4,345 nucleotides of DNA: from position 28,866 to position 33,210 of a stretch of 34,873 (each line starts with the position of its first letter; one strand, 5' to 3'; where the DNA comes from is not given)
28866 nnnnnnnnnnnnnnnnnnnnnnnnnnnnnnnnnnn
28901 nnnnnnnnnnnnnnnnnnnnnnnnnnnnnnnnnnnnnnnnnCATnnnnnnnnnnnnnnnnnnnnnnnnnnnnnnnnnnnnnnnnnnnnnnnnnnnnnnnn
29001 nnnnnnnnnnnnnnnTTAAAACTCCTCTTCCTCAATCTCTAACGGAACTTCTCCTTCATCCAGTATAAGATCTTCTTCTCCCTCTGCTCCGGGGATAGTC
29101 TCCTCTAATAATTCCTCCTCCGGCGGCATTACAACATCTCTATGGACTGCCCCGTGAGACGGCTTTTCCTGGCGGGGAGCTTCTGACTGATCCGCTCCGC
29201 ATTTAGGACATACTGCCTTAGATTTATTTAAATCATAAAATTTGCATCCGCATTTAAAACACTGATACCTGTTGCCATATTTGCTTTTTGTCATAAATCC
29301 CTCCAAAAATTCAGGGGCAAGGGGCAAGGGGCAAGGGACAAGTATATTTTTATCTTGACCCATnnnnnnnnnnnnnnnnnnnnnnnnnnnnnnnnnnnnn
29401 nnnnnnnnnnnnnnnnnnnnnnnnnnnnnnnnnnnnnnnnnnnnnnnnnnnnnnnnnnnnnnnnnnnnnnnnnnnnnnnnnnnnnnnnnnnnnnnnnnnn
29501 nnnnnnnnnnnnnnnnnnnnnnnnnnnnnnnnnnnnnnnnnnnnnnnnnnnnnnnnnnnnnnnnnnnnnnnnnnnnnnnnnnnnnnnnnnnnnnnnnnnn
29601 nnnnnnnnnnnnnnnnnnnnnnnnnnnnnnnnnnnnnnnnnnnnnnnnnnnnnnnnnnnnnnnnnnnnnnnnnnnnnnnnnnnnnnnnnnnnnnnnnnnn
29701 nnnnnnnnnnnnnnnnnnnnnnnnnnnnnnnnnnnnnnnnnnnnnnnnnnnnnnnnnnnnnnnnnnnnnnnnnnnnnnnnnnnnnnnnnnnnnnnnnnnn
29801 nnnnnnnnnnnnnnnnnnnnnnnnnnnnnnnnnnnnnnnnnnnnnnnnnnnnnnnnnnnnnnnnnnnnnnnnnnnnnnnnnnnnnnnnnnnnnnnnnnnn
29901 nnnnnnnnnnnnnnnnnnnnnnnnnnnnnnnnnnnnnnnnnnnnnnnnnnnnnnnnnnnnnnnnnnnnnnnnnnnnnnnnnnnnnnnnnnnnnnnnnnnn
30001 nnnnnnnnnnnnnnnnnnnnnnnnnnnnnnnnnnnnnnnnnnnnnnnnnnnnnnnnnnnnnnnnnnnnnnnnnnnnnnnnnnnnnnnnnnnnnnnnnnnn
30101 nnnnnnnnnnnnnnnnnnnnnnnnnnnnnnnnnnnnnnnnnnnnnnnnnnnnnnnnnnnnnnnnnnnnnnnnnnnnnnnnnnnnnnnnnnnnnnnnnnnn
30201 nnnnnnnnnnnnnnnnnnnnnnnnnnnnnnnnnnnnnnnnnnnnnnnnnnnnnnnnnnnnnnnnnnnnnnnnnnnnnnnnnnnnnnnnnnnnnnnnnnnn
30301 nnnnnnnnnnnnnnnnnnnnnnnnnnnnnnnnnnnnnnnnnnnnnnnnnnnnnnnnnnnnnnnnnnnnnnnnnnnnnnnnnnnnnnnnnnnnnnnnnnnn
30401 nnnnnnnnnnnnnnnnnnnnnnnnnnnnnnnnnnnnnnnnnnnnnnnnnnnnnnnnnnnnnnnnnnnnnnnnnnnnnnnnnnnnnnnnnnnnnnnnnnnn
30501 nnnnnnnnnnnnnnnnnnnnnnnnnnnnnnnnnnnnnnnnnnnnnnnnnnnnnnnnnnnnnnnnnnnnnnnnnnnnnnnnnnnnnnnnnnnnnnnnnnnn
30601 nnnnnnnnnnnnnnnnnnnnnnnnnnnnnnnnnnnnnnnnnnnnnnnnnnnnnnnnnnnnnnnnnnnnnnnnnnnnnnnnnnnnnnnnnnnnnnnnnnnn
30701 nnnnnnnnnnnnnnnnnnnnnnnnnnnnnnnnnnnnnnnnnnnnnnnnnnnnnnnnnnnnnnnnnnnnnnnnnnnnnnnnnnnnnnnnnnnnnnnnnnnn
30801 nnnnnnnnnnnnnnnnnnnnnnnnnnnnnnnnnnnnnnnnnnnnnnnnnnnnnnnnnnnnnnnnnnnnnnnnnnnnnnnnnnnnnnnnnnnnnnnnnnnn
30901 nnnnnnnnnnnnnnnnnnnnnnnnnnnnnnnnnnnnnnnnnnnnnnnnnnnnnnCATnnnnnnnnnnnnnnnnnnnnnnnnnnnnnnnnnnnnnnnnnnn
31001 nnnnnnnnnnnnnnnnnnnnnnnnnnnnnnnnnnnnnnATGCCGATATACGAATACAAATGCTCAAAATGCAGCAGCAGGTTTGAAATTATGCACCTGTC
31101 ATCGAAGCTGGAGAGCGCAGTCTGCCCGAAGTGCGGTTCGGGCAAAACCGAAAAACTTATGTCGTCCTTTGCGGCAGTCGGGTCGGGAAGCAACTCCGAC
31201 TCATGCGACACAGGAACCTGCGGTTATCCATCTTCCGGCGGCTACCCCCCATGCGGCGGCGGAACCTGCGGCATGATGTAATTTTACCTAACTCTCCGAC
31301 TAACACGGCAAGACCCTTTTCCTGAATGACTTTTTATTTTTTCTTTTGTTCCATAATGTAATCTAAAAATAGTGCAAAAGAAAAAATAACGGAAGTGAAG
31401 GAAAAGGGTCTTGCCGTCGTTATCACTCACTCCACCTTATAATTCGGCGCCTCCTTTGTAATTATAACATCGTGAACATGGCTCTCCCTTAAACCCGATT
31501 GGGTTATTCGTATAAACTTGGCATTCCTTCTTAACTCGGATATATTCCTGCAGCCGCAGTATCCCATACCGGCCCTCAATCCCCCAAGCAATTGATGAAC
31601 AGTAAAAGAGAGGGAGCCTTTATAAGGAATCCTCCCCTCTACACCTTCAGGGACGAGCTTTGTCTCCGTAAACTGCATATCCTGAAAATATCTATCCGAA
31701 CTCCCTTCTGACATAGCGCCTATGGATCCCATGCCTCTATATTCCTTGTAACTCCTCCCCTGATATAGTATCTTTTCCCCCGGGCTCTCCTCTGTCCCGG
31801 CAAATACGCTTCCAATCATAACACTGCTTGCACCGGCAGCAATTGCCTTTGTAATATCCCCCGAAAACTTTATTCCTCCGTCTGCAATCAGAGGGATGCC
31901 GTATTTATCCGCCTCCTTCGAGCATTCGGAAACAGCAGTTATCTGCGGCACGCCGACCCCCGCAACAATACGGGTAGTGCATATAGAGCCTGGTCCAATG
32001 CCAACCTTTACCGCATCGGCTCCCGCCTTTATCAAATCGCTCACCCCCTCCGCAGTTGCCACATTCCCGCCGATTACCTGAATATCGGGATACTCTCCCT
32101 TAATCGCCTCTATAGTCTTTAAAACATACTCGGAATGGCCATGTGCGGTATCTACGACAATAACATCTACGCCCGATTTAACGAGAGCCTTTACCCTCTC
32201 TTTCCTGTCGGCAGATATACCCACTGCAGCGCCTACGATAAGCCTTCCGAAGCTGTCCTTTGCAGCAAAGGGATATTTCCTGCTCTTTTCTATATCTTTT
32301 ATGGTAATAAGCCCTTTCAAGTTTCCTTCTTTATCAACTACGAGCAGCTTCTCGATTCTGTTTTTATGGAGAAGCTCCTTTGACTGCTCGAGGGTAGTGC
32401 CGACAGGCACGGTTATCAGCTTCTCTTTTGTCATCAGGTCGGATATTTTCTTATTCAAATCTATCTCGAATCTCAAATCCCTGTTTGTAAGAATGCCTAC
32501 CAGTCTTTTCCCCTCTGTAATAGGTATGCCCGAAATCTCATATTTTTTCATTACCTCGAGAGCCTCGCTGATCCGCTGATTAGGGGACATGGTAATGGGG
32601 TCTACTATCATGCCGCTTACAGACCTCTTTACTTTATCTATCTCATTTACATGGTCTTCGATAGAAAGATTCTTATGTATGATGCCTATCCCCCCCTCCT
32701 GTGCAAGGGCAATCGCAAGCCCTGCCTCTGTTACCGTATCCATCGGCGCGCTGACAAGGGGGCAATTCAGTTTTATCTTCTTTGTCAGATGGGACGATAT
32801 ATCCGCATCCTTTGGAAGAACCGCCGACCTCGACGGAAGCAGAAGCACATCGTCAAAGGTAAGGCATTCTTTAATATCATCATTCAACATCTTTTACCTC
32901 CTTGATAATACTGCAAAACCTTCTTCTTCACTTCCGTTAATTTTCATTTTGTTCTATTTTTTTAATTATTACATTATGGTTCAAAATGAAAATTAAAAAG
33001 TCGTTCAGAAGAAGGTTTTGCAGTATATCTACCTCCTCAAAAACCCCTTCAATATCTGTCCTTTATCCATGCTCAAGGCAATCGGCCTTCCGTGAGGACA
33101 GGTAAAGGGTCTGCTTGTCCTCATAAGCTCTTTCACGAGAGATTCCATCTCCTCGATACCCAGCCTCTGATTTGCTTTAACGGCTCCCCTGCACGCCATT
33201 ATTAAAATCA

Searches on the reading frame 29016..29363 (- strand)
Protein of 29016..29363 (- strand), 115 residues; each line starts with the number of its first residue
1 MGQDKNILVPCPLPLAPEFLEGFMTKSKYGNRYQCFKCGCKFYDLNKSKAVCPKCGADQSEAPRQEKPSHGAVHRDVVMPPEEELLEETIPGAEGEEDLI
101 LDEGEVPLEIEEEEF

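Call 62: search_protein_families(library=pfam, proteins=[window:29016-29363:-], max_evalue=0.00001)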
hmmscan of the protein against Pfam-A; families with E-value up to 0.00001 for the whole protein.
window:29016-29363:- (115 aa): 1 family
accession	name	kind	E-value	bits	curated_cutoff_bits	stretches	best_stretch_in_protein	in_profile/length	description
PF09538.15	FYDLN_acid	-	9.2e-12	46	23.9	1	24-69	1-47/105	Protein of unknown function (FYDLN_acid)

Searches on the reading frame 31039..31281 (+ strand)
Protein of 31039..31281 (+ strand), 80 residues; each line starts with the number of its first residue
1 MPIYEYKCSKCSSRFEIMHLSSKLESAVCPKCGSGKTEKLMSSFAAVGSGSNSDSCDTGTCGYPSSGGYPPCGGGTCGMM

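Call 62: search_protein_families(library=pfam, proteins=[window:31039-31281:+], max_evalue=0.00001)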
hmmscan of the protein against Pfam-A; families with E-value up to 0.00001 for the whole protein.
window:31039-31281:+ (80 aa): 1 family
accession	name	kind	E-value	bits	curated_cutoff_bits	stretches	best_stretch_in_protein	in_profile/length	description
PF09723.15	Zn_ribbon_8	-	2.1e-15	56.9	34.4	1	1-41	1-41/41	Zinc ribbon domain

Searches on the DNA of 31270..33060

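Call 50: search_rna_families(source=window, start=31270, end=33060, threshold=evalue, max_evalue=1)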
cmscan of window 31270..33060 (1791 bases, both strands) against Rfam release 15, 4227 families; matches with E-value up to 1: 28.
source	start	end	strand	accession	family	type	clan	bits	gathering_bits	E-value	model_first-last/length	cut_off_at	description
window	31302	31421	+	RF04134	MIR7504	Gene; miRNA;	-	41.7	83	1e-05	1-124/124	no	MIR7504 microRNA precursor family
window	32907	33027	-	RF04134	MIR7504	Gene; miRNA;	-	35.3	83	0.00039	1-124/124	no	MIR7504 microRNA precursor family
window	31302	31421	-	RF04134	MIR7504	Gene; miRNA;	-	34.3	83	0.00072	1-124/124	no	MIR7504 microRNA precursor family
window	32910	33024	+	RF04134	MIR7504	Gene; miRNA;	-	32.2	83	0.0024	1-124/124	no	MIR7504 microRNA precursor family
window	32917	33017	-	RF03955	MIR2934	Gene; miRNA;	-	31.3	100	0.0021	1-113/113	no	MIR2934 microRNA precursor family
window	32904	33031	+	RF03621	MIR4245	Gene; miRNA;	-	30.7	74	0.0059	1-128/128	no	MIR4245 microRNA precursor family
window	31313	31409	+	RF03955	MIR2934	Gene; miRNA;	-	30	100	0.0045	1-113/113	no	MIR2934 microRNA precursor family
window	31309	31413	+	RF03664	MIR6288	Gene; miRNA;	-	29.9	74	0.002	1-92/92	no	MIR6288 microRNA precursor family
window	32911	33023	-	RF03872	MIR6426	Gene; miRNA;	-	29.8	96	0.0024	1-84/84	no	MIR6426 microRNA precursor family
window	32917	33017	+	RF03955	MIR2934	Gene; miRNA;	-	29.2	100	0.0068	1-113/113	no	MIR2934 microRNA precursor family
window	31313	31409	-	RF03955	MIR2934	Gene; miRNA;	-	29.1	100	0.0075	1-113/113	no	MIR2934 microRNA precursor family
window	32904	33029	+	RF04202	MIR5380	Gene; miRNA;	-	28.7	150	0.0044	1-137/137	no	MIR5380 microRNA precursor family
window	32899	33033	-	RF04174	MIR4208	Gene; miRNA;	-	26.8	140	0.21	1-191/191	no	MIR4208 microRNA precursor family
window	31309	31413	+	RF03933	MIR6445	Gene; miRNA;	-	25.5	100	0.029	1-117/117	no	MIR6445 microRNA precursor family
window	32908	33026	-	RF03940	MIR9563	Gene; miRNA;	-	25.1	90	0.06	1-127/127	no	MIR9563 microRNA precursor family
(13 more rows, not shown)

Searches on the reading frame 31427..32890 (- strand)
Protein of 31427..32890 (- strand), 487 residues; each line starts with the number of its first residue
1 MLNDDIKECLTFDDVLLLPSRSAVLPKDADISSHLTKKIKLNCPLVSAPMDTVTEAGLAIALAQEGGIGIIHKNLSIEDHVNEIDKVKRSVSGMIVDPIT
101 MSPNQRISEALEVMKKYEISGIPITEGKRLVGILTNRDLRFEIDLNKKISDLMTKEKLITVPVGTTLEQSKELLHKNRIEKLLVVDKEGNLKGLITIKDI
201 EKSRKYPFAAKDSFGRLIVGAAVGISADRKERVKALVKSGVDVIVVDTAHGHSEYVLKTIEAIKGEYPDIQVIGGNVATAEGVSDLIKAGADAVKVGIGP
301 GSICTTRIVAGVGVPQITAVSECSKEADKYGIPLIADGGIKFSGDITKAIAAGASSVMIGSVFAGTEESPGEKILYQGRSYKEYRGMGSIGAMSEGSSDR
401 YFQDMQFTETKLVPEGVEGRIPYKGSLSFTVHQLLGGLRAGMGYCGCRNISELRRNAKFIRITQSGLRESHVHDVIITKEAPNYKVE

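Call 12: search_protein_families(library=pfam, proteins=[window:31427-32890:-])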
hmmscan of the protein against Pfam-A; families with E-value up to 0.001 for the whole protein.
window:31427-32890:- (487 aa): 7 families
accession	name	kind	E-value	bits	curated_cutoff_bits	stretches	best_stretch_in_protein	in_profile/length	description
PF00478.31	IMPDH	-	3.8e-167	556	25.6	1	10-473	2-345/345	IMP dehydrogenase / GMP reductase domain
PF00571.33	CBS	-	1e-22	80.6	24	2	94-142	5-54/57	CBS domain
PF03060.21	NMO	-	7.2e-15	55.6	28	2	210-375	83-237/331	Nitronate monooxygenase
PF01070.24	FMN_dh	-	9e-06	25.4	24.9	1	277-363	226-305/350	FMN-dependent dehydrogenase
PF02310.24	B12-binding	-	0.0004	20.6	32.1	0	224-297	35-111/121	B12 binding domain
PF00977.27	His_biosynth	-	0.00042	20.3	23.6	0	236-297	38-102/228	Histidine biosynthesis protein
PF01180.27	DHO_dh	-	0.00088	19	27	0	330-363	239-272/291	Dihydroorotate dehydrogenase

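Call 29: find_encoding_contigs(protein=window:31427-32890:-, flank=3000, max_places=10)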
Protein window:31427-32890:- (487 aa): 3 contigs read that carry it; 3 places shown.
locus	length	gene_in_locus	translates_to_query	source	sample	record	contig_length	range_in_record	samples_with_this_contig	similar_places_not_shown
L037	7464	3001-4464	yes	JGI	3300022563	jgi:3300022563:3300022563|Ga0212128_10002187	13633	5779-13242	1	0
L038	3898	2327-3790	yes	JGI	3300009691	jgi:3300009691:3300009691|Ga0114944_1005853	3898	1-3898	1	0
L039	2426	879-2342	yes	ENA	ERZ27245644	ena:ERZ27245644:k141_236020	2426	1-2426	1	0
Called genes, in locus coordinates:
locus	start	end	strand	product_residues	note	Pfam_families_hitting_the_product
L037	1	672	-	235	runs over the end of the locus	PF00881:Nitroreductase, PF14512:TM1586_NiRdase (faint)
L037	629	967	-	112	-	-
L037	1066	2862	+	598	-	PF02518:HATPase_c (weak), PF13589:HATPase_c_3, PF01119:DNA_mis_repair, PF08676:MutL_C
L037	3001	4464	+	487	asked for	PF00478:IMPDH, PF00571:CBS, PF03060:NMO, PF01070:FMN_dh (faint)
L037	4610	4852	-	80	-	PF09723:Zn_ribbon_8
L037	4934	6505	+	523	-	PF00117:GATase, PF07722:Peptidase_C26, PF02540:NAD_synthase (faint), PF00958:GMP_synt_C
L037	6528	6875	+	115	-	PF09538:FYDLN_acid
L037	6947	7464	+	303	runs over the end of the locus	?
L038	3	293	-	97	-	?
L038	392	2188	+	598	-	PF02518:HATPase_c (weak), PF13589:HATPase_c_3, PF01119:DNA_mis_repair, PF08676:MutL_C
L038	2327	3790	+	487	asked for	PF00478:IMPDH, PF00571:CBS, PF03060:NMO, PF01070:FMN_dh (faint)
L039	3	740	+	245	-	?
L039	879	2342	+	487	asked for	PF00478:IMPDH, PF00571:CBS, PF03060:NMO, PF01070:FMN_dh (faint)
